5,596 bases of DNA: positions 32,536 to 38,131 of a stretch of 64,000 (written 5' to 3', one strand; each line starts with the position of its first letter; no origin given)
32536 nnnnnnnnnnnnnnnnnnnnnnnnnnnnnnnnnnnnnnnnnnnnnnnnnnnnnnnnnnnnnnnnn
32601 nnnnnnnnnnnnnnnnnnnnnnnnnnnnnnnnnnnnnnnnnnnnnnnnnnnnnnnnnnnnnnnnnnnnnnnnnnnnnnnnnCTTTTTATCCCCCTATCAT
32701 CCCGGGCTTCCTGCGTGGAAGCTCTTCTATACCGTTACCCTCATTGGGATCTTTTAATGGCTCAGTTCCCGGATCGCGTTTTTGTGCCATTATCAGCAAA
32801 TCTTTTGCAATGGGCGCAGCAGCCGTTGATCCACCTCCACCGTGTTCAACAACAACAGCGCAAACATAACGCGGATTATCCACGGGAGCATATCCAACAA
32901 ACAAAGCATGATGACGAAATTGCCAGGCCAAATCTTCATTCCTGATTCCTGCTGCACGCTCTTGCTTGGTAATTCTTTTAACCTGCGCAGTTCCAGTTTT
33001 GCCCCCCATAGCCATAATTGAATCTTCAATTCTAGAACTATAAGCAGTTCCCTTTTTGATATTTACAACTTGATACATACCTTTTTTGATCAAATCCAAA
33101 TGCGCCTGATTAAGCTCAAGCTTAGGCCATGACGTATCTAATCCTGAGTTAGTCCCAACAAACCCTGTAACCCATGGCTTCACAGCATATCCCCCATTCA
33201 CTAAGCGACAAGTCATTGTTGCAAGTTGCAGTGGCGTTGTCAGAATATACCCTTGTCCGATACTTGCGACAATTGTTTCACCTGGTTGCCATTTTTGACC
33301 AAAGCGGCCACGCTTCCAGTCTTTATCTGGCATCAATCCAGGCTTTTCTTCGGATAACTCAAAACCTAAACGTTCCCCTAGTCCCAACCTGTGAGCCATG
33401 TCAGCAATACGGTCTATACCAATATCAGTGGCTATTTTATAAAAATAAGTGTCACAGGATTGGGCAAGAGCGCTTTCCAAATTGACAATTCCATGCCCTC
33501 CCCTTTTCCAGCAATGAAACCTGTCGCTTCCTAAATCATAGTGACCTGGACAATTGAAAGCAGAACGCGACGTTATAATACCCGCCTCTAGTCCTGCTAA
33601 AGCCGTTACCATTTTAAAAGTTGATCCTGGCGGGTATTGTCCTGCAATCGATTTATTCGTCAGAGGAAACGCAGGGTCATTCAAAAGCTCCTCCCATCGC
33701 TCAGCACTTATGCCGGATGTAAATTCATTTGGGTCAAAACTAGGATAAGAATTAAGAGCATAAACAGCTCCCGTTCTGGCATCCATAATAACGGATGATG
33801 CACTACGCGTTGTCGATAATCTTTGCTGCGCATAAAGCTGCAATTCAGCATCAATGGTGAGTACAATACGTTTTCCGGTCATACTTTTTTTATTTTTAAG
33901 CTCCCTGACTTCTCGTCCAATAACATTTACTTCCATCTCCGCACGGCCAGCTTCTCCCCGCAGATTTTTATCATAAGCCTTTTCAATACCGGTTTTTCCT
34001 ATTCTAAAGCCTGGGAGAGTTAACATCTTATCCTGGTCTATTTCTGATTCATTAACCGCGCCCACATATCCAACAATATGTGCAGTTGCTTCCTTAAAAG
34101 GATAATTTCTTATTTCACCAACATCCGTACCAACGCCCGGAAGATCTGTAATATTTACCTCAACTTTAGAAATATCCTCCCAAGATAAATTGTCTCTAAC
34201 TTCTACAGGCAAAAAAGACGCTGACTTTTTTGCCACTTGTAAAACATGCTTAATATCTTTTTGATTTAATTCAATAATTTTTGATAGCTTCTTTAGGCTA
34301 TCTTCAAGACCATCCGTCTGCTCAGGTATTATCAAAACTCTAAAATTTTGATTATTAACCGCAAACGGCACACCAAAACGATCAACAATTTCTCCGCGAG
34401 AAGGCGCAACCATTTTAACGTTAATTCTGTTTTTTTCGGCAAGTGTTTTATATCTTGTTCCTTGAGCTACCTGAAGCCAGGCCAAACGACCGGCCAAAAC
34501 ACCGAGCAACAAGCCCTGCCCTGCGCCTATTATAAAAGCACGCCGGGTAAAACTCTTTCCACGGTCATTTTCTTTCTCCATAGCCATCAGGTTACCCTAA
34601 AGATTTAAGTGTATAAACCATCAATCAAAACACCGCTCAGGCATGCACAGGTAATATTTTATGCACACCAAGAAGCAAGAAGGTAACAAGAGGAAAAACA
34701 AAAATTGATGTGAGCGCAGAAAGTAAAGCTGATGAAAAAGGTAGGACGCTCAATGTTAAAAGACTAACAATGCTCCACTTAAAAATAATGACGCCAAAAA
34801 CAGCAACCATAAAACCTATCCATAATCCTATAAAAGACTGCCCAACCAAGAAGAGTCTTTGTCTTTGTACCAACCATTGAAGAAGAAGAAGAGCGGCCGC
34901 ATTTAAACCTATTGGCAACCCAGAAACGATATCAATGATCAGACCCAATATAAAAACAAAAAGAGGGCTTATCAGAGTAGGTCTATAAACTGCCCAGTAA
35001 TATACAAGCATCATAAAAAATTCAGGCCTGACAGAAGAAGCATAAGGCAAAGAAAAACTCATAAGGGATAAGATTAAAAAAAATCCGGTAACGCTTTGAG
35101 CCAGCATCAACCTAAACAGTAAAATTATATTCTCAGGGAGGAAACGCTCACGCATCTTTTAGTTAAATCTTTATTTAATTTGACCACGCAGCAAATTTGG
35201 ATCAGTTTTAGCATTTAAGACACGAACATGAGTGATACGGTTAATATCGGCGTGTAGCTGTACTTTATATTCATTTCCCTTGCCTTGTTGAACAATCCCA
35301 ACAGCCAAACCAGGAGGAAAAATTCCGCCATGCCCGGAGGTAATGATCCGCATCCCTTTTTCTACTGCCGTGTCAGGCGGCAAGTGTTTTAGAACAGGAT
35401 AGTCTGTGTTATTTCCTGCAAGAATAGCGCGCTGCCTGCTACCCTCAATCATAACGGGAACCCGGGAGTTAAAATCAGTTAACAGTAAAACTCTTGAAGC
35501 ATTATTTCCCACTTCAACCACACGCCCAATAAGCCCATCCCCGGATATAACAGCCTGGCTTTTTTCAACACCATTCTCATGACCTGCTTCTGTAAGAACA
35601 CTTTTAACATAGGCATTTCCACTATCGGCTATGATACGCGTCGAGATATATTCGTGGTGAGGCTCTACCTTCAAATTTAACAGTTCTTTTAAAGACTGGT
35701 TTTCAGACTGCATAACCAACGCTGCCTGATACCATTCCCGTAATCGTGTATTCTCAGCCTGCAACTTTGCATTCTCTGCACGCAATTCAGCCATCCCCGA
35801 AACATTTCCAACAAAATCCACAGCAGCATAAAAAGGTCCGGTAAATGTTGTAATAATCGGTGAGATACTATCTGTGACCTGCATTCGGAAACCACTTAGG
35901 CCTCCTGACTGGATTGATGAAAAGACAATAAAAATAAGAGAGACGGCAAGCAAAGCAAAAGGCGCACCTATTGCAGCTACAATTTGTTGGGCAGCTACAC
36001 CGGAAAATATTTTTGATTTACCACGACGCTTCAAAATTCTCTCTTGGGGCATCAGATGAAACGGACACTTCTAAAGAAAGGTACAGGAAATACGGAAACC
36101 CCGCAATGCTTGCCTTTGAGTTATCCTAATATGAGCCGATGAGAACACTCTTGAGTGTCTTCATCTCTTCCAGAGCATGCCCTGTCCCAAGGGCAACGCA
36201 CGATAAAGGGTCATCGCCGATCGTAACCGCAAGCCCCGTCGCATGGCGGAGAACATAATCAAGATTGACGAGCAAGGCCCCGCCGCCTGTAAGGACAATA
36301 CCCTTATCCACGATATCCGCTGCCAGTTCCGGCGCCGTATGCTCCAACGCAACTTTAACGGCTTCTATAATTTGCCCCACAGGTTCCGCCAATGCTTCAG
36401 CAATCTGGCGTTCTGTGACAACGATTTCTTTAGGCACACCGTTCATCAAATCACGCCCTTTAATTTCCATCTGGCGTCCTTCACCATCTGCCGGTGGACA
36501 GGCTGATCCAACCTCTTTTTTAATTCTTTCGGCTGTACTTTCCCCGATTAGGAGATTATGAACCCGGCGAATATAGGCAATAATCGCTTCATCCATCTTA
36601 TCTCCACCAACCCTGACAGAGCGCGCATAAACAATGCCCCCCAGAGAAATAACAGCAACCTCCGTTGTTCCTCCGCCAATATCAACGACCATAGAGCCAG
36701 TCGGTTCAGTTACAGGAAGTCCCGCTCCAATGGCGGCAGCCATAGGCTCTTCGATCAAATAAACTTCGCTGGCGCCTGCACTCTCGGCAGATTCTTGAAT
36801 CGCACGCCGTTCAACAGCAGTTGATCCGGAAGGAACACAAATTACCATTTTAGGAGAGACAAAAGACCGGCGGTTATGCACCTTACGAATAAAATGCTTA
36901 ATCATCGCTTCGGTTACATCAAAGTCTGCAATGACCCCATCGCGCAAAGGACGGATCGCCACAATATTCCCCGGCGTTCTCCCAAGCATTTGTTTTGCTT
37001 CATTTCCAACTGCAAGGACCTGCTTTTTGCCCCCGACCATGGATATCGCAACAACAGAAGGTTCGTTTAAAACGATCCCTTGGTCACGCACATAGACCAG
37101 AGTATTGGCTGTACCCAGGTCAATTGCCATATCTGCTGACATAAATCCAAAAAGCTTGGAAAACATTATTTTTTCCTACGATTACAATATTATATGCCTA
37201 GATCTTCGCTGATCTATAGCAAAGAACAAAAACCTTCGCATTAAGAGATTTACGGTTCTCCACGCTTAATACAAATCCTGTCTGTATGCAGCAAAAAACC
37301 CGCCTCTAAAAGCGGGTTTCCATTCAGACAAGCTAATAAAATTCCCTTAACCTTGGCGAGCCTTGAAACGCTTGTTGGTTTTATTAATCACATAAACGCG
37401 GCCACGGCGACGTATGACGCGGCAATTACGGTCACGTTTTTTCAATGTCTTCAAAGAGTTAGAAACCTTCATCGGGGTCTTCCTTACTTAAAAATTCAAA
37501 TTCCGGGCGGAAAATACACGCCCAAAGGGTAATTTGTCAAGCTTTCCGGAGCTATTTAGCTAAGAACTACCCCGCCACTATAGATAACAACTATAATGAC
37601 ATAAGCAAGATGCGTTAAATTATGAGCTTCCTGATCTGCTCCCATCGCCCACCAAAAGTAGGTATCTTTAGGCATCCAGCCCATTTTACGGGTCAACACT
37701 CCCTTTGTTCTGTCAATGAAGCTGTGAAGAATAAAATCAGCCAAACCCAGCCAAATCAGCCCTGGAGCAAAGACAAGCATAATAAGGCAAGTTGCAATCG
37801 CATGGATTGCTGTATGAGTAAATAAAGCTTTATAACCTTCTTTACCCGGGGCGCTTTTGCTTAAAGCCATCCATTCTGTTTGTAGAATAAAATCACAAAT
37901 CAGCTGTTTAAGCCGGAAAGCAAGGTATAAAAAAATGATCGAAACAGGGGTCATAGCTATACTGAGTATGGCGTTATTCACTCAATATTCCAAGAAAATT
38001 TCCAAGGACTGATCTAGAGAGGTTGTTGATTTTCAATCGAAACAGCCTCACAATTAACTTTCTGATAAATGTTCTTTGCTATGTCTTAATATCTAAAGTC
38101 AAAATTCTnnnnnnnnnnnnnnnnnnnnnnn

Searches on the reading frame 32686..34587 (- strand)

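Call 4: search_protein_families(library=pfam, proteins=[window:32686-34587:-], max_evalue=0.01)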
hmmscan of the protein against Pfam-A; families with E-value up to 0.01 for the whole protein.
window:32686-34587:- (633 aa): 3 families
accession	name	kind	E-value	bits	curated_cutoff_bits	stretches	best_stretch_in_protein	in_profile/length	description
PF00905.27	Transpeptidase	-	2.7e-67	227.6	22.1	1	265-598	3-298/299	Penicillin binding protein transpeptidase domain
PF03717.20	PBP_dimer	-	7.6e-43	147.4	24.4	1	61-230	3-179/180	Penicillin-binding Protein dimerisation domain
PF07028.16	DUF1319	-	0.0068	17.1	28.1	0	47-110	3-64/109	Protein of unknown function (DUF1319)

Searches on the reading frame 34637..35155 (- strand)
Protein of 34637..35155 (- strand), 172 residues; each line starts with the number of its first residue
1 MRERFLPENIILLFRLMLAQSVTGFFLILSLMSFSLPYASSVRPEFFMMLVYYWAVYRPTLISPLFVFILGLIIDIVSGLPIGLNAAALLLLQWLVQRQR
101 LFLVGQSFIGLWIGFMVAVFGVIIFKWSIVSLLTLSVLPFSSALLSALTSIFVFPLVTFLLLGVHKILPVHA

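Call 4: search_protein_families(library=pfam, proteins=[window:34637-35155:-], max_evalue=0.01)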
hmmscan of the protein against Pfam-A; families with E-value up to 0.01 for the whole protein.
window:34637-35155:- (172 aa): 1 family
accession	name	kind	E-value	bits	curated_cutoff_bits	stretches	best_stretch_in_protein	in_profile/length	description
PF04093.17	MreD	-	2.5e-06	28.1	24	1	16-161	7-155/158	rod shape-determining protein MreD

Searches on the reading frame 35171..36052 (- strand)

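Call 4: search_protein_families(library=pfam, proteins=[window:35171-36052:-], max_evalue=0.01)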
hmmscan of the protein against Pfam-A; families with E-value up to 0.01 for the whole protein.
window:35171-36052:- (293 aa): 1 family
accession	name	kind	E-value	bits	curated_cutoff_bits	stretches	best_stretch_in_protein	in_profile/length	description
PF04085.20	MreC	-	1.1e-35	123.1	28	1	140-279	1-146/147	Rod shape-determining protein MreC, barrel core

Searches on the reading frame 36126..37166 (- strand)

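Call 4: search_protein_families(library=pfam, proteins=[window:36126-37166:-], max_evalue=0.01)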
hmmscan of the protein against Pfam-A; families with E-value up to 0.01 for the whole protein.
window:36126-37166:- (346 aa): 6 families
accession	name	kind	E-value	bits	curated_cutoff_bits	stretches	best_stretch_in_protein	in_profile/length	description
PF06723.19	MreB_Mbl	-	7.2e-151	502.1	27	1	11-339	2-326/327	MreB/Mbl protein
PF00012.26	HSP70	-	1.3e-13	50.5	20.6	1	106-327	135-367/599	Hsp70 protein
PF14450.12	FtsA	-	4.1e-13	50.2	31.8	1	159-319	1-112/127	Cell division protein FtsA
PF00022.25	Actin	-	2.5e-12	46.5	27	1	16-201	10-189/410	Actin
PF11104.14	PilM_2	-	7.2e-09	35.5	27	1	156-198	180-222/340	Type IV pilus assembly protein PilM;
PF06277.17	EutA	-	0.0028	17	27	1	159-210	146-201/475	Ethanolamine utilisation protein EutA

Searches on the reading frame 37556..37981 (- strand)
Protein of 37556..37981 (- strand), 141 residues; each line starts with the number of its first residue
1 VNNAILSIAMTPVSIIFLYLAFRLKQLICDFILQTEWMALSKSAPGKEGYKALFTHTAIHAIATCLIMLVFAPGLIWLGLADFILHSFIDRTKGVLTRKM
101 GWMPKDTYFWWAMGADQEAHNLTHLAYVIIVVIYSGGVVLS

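Call 4: search_protein_families(library=pfam, proteins=[window:37556-37981:-], max_evalue=0.01)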
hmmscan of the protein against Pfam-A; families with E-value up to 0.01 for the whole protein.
window:37556-37981:- (141 aa): 1 family
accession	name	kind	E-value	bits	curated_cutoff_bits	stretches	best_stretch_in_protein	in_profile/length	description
PF11750.13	DUF3307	-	1.7e-08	35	23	1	24-131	7-105/127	Protein of unknown function (DUF3307)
